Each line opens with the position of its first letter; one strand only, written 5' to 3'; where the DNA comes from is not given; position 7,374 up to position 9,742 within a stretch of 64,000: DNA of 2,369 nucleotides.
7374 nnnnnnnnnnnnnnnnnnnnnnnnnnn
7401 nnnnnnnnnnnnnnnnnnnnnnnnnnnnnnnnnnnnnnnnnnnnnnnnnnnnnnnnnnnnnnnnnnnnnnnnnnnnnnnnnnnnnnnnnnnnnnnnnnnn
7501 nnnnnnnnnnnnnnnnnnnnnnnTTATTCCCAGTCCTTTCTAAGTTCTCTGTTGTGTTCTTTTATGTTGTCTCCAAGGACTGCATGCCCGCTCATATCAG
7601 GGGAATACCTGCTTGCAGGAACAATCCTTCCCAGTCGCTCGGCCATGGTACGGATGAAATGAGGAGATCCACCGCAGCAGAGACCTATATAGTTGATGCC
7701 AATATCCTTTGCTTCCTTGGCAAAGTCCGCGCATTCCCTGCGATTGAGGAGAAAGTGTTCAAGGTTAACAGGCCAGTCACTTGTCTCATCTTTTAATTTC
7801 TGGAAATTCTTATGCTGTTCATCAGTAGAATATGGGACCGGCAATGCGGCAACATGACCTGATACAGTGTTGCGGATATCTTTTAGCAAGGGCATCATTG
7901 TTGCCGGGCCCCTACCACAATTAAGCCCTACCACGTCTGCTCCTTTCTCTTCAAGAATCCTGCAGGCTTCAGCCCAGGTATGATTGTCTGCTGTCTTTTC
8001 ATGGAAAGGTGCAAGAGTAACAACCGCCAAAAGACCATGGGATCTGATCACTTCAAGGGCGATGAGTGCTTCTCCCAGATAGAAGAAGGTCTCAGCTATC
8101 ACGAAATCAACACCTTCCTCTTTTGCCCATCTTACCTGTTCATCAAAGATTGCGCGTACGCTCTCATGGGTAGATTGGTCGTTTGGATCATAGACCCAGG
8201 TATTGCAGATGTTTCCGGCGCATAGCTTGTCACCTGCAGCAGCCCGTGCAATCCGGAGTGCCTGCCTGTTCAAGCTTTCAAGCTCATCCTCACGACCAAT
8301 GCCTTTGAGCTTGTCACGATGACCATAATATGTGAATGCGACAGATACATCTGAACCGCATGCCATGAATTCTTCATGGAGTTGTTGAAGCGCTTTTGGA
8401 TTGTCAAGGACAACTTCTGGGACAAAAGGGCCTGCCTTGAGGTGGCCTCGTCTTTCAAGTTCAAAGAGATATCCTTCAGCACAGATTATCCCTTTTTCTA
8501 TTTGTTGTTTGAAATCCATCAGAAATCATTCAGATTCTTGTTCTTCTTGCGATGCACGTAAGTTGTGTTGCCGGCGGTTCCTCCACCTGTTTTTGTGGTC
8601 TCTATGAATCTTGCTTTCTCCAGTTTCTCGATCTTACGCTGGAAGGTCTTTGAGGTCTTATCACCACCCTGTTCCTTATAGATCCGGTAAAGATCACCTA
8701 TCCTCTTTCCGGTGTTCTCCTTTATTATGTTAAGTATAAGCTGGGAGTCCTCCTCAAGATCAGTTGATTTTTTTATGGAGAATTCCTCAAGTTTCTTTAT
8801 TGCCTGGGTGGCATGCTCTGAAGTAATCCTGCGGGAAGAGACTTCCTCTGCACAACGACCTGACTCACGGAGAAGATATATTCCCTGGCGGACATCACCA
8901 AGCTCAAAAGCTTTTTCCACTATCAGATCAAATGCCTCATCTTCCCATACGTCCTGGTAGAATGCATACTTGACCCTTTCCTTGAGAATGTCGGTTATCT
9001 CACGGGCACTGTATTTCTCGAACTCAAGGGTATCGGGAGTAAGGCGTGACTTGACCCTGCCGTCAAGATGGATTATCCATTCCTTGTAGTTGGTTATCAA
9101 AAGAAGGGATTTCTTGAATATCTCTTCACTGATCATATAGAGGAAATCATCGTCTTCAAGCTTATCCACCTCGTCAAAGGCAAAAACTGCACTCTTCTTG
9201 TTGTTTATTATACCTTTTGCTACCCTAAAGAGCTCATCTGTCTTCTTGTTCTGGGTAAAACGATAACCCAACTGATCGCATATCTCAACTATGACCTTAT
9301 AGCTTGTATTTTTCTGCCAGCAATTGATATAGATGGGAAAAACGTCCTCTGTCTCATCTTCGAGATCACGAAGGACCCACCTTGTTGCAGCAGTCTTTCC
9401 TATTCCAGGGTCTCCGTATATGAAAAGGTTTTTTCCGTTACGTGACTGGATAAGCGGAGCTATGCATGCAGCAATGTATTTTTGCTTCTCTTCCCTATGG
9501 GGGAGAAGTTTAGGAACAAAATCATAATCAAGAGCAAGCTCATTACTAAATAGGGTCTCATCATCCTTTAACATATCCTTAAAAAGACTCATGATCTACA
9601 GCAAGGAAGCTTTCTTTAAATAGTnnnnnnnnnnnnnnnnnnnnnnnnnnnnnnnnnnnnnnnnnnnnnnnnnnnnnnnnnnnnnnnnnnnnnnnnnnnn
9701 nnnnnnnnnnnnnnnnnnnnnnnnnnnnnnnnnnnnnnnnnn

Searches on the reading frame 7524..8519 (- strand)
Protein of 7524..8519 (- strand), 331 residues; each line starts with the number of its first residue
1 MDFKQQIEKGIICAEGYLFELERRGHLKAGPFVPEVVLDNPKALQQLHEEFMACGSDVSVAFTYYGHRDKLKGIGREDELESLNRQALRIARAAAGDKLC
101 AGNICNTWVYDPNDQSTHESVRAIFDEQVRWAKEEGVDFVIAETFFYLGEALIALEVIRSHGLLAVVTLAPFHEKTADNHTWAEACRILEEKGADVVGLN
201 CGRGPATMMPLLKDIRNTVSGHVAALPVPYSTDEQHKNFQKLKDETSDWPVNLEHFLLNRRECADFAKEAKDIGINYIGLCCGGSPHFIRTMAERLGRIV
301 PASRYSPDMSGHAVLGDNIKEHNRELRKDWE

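Call 3: search_protein_families(library=pfam, proteins=[window:7524-8519:-], max_evalue=0.01)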
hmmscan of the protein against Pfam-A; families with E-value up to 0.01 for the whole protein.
window:7524-8519:- (331 aa): 1 family
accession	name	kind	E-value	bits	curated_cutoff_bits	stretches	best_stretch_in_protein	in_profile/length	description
PF02574.22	S-methyl_trans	-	4.7e-37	128.8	22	1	21-296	11-283/283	Homocysteine S-methyltransferase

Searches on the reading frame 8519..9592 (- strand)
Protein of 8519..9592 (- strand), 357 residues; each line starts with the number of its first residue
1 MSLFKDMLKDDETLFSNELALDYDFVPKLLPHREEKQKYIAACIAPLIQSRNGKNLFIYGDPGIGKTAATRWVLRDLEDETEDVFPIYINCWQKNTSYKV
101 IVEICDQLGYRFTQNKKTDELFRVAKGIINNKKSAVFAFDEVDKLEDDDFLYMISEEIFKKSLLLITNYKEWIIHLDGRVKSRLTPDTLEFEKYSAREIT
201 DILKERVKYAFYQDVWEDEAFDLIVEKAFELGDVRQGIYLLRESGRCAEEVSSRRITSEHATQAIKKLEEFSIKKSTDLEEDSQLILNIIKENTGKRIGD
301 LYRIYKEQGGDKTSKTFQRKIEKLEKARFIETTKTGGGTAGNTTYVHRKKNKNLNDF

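Call 3: search_protein_families(library=pfam, proteins=[window:8519-9592:-], max_evalue=0.01)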
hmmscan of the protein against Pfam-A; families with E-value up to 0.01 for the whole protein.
window:8519-9592:- (357 aa): 11 families
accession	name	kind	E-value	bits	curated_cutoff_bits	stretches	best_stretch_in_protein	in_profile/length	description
PF22703.2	Cdc6_lid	-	6.4e-15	55.2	27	1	201-265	2-67/68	Cdc6 AAA+ ATPase-type lid domain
PF13401.12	AAA_22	-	7.7e-11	42.9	27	1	52-152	4-102/130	AAA domain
PF05729.18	NACHT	-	2.2e-07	31.3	26.7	1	56-167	3-127/167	NACHT domain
PF13191.12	AAA_16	-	5.9e-06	27.3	32.6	1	30-106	2-84/167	AAA ATPase domain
PF00931.28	NB-ARC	-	1.2e-05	25.1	23.5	1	40-155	5-122/248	NB-ARC domain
PF24883.2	NPHP3_N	-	8.3e-05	23.3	24.8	1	52-117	21-84/164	Nephrocystin 3, N-terminal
PF20720.3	nSTAND3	-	0.00017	21.7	27.2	1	54-129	18-96/155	Novel STAND NTPase 3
PF00004.35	AAA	-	0.0006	20.7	21.2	1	57-147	2-71/131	ATPase family associated with various cellular activities (AAA)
PF05621.17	TniB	-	0.001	19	22.4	1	53-146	35-132/189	Bacterial TniB protein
PF01637.24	ATPase_2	-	0.0035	17.6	33.2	1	47-142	14-119/225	ATPase domain predominantly from Archaea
PF22606.2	Cdc6-ORC-like_ATPase_lid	-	0.0089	16.4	27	0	194-245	1-53/60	Cdc6/ORC-like, ATPase lid domain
